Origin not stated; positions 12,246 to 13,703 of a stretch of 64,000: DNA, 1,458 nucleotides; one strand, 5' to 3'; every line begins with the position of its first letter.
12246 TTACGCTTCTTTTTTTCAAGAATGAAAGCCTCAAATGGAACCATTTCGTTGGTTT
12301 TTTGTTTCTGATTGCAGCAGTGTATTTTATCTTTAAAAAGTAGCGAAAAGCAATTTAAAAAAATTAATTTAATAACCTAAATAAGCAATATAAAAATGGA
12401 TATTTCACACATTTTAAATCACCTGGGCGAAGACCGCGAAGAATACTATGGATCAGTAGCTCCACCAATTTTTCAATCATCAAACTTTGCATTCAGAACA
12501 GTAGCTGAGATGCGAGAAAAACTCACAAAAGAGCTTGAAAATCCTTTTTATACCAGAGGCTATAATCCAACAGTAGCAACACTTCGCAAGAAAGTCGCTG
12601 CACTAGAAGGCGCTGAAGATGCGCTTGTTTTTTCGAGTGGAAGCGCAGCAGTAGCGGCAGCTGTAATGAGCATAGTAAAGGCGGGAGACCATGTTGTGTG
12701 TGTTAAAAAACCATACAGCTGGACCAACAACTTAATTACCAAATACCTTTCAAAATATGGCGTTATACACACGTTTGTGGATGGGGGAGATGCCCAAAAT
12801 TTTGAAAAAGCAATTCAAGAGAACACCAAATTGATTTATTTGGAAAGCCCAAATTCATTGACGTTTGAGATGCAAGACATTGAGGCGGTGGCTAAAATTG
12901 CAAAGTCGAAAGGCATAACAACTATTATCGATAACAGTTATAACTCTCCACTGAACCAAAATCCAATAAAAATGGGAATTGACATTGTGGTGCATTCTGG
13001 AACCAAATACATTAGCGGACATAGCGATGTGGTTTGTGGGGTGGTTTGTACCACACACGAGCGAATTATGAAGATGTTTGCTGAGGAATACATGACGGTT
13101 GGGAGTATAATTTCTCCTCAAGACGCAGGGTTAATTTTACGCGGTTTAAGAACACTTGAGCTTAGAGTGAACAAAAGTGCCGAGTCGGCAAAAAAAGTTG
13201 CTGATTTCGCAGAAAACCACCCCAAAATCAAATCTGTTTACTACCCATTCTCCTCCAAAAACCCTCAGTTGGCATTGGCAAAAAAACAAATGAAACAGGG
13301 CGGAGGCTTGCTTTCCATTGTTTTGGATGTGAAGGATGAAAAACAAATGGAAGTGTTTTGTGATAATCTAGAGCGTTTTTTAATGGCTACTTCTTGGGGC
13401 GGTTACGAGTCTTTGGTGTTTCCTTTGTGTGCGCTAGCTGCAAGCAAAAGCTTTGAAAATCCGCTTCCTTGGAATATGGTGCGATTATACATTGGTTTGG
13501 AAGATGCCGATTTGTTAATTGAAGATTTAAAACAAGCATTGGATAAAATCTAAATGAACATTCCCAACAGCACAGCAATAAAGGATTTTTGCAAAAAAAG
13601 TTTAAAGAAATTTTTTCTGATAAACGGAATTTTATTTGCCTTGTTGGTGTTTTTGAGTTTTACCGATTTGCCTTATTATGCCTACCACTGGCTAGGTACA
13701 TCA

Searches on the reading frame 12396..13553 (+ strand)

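Call 77: search_protein_families(library=pfam, proteins=[window:12396-13553:+], max_evalue=0.0001)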
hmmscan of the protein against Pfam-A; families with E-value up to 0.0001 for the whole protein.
window:12396-13553:+ (385 aa): 6 families
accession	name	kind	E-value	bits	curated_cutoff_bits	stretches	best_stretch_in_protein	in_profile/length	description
PF01053.26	Cys_Met_Meta_PP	-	8.7e-116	387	27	1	9-382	6-380/381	Cys/Met metabolism PLP-dependent enzyme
PF00266.25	Aminotran_5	-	1.8e-10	40.8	21.5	1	60-207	45-203/371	Aminotransferase class-V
PF00155.27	Aminotran_1_2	-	4.3e-09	36.5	19.7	1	30-183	10-189/361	Aminotransferase class I and II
PF01212.27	Beta_elim_lyase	-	2.6e-08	34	27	1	37-264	12-254/288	Beta-eliminating lyase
PF06838.17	Met_gamma_lyase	-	1e-06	28.1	24.2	1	62-224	59-243/405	Methionine gamma-lyase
PF01041.23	DegT_DnrJ_EryC1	-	1.2e-06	28.5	19.8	1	37-179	5-145/360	DegT/DnrJ/EryC1/StrS aminotransferase family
